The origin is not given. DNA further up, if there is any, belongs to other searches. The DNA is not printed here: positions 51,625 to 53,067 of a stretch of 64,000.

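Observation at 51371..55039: Uncharacterised operon: Rieske ferredoxin, motif-less TrpD-like protein, DhnA-like aldolase-fold protein, PfkB kinase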

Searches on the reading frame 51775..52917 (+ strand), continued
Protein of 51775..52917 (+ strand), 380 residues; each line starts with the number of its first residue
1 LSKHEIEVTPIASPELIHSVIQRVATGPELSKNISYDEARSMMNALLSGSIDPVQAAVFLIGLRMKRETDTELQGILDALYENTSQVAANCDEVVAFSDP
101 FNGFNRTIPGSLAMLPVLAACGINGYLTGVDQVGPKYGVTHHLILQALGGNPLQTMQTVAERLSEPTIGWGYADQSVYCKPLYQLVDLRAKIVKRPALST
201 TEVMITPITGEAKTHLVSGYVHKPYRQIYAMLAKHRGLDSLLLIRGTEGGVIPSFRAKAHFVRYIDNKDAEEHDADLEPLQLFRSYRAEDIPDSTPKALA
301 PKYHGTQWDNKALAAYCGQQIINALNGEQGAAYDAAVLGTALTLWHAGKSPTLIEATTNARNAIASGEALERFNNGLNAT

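Call 49: search_solved_structures(query=A2, max_evalue=0.001, show_alignments=4)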
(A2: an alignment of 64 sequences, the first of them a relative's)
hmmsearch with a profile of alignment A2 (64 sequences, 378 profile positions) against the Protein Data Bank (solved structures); distinct sequences matched with E-value up to 0.001: 23.
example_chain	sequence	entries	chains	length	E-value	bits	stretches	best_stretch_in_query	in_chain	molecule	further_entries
9ucw_A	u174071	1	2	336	7.9e-16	61.1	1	32-211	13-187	Anthranilate phosphoribosyltransferase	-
1v8g_A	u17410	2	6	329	1.7e-15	60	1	34-200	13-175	anthranilate phosphoribosyltransferase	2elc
4hkm_A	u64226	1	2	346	1.6e-13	53.5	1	32-196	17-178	Anthranilate phosphoribosyltransferase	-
8bfr_A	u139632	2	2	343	9.2e-09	37.8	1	18-251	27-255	Protein YbiB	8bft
4muo_A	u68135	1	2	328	1.1e-08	37.6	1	18-251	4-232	Uncharacterized protein YbiB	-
1vqu_A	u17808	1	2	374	2.7e-08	36.3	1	33-210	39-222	Anthranilate phosphoribosyltransferase 2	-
4x58_A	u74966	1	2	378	2.7e-08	36.3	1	32-173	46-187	Anthranilate phosphoribosyltransferase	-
4x59_A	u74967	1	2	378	3e-08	36.1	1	32-190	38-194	Anthranilate phosphoribosyltransferase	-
4x5e_A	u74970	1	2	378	4.3e-08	35.6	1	32-174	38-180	Anthranilate phosphoribosyltransferase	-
2bpq_A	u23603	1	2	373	4.7e-08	35.5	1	32-173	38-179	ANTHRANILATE PHOSPHORIBOSYLTRANSFERASE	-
3qqs_A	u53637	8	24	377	4.9e-08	35.4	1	32-173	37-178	Anthranilate phosphoribosyltransferase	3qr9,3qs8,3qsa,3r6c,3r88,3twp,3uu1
4n5v_A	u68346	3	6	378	5e-08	35.4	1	32-173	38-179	Anthranilate phosphoribosyltransferase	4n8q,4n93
1zvw_A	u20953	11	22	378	5e-08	35.4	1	32-173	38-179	Anthranilate phosphoribosyltransferase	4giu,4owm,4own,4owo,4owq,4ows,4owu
4gkm_A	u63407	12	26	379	5e-08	35.4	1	32-173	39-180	Anthranilate phosphoribosyltransferase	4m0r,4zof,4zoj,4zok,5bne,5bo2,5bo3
4ij1_A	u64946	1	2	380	5.1e-08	35.4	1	32-173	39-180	Anthranilate phosphoribosyltransferase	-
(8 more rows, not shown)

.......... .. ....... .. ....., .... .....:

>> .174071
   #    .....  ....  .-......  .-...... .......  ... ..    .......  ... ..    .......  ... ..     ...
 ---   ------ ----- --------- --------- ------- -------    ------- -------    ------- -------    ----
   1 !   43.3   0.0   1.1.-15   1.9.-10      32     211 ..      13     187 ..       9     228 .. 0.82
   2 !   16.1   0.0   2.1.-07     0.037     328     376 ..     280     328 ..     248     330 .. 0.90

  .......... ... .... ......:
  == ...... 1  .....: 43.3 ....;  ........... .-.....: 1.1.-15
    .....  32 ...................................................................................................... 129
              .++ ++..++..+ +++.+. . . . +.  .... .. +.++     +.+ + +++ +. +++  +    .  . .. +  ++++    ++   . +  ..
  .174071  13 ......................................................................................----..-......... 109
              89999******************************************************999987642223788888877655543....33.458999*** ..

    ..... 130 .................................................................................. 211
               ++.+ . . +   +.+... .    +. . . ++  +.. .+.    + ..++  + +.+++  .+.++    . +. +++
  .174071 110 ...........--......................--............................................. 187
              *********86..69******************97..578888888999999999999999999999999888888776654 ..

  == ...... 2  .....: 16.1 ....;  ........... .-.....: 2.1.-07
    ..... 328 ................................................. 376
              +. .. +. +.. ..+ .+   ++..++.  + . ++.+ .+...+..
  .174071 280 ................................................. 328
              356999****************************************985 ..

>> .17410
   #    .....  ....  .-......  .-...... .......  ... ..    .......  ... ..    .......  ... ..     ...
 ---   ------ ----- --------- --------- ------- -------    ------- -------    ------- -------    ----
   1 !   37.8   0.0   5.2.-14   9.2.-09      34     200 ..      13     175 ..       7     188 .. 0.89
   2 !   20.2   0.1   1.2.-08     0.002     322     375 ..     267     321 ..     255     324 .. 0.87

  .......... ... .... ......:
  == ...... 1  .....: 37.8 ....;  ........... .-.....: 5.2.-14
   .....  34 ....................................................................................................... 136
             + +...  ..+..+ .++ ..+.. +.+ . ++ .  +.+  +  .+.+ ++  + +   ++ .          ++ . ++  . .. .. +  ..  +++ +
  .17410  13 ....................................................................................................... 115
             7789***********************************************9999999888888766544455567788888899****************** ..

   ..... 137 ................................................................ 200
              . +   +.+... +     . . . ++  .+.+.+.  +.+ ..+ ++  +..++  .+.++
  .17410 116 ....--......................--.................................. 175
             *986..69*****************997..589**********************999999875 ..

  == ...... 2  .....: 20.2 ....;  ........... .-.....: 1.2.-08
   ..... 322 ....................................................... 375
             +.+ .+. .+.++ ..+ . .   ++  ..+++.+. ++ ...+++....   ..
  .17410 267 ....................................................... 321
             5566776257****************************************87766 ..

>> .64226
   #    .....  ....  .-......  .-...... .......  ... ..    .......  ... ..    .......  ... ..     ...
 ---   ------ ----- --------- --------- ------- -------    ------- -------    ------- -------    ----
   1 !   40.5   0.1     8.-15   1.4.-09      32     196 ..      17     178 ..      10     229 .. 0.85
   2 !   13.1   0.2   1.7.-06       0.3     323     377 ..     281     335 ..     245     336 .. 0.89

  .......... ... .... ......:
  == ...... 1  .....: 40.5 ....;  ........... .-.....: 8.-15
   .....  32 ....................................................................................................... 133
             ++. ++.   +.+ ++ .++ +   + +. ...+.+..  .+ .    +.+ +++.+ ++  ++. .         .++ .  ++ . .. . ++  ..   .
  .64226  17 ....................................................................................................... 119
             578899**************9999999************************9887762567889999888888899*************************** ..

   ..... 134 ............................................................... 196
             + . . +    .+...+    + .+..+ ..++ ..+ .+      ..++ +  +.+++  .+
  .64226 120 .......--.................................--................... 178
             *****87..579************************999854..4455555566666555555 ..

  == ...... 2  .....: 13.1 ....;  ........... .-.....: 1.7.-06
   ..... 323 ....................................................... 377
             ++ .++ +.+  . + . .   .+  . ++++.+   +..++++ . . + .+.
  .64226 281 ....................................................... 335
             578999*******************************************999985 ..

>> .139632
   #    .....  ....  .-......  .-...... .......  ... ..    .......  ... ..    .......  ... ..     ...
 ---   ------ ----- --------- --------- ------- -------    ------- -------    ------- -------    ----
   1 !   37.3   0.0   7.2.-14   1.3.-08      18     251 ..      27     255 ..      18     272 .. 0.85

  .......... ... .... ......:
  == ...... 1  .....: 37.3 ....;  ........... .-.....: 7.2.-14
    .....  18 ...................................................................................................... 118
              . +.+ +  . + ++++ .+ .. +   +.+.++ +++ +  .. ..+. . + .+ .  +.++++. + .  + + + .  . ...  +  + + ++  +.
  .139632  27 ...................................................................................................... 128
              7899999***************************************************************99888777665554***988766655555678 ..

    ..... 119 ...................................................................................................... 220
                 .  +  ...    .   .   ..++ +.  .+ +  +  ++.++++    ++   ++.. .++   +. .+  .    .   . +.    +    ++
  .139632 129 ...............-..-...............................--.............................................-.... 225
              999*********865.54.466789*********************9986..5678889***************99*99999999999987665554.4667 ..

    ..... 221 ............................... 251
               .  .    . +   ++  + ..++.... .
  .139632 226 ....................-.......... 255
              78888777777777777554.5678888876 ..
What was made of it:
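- Checked: In profile alignments to solved TrpD structures, GTGGD is replaced by DP(Y/F)NGFNR and KHGNR by (S/T)HGVE (call 49).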

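Call 87: find_homologous_proteins(query=L130:9992-11038:+)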
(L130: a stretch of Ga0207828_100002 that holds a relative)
Query L130:9992-11038:+ (348 aa): 2381 proteins with E <= 0.001 among 8000 candidates; the best 120 are listed.
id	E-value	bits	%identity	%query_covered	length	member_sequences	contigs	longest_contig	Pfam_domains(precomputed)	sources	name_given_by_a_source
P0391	1.3e-226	769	100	100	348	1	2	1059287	PF00591.28,PF02885.23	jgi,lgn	-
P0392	3.2e-205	699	89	100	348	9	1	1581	PF00591.28,PF02885.23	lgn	-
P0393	9.0e-202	687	89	99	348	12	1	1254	PF00591.28,PF02885.23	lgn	-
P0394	2.5e-195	666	86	100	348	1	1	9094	PF00591.28,PF02885.23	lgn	-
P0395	1.8e-191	653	83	100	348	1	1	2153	PF00591.28,PF02885.23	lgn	-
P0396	5.7e-189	645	82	100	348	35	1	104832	PF00591.28,PF02885.23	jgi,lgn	jgi:anthranilate phosphoribosyltransferase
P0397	1.1e-188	644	82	99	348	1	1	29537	PF00591.28,PF02885.23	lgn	-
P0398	3.7e-188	643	81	100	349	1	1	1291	PF00591.28,PF02885.23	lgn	-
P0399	4.6e-187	639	80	100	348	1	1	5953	PF00591.28,PF02885.23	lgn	-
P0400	1.9e-185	634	80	99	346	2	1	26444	PF00591.28,PF02885.23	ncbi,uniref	ncbi:anthranilate phosphoribosyltransferase [Methylophaga sp.]|uniref:anthranilate phosphoribosyltra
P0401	7.9e-185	632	80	100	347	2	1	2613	PF00591.28,PF02885.23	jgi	-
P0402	2.9e-184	630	80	100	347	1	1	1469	PF00591.28,PF02885.23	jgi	-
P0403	5.3e-183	626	79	99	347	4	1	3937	PF00591.28,PF02885.23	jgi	-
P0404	2.2e-182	624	80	99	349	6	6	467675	PF00591.28,PF02885.23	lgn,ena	-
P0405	3.0e-182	623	79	100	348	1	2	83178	PF00591.28,PF02885.23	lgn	-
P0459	1.3e-140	486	63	100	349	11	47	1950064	PF00591.28,PF02885.23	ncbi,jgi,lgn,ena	-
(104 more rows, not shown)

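Call 88: find_encoding_contigs(protein=P0459, flank=6000, max_places=3)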
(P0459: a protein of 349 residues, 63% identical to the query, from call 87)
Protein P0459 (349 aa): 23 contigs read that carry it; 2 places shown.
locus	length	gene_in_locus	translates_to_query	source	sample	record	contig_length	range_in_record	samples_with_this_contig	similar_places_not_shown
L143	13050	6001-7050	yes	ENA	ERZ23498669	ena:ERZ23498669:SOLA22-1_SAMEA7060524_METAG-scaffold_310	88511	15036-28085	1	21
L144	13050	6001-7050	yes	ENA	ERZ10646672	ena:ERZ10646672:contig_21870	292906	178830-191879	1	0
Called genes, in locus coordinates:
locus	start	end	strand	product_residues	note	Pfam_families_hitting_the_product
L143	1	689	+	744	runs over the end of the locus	PF03971:IDH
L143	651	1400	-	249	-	PF07264:EI24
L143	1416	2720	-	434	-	PF00370:FGGY_N, PF02782:FGGY_C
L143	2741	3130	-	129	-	PF14489:QueF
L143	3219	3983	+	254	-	PF04354:ZipA_C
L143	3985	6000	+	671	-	PF22745:Nlig-Ia, PF01653:DNA_ligase_aden, PF03120:OB_DNA_ligase, PF03119:DNA_ligase_ZBD, PF14520:HHH_5 (weak), PF12826:HHH_2, PF00533:BRCT, PF12738:PTCB-BRCT (weak)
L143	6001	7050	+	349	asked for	PF02885:Glycos_trans_3N, PF00591:Glycos_transf_3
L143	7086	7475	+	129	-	PF01894:YjbQ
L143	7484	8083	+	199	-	PF00578:AhpC-TSA, PF02630:SCO1-SenC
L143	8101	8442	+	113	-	-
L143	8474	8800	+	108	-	-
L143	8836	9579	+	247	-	PF09992:NAGPA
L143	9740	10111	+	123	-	-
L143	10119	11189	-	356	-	PF04307:YdjM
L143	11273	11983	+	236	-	PF11249:DUF3047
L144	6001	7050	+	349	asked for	PF02885:Glycos_trans_3N, PF00591:Glycos_transf_3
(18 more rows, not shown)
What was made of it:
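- The sister subfamily abuts the NAD-dependent DNA ligase gene, with 21 further similar places (calls 87, 88).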
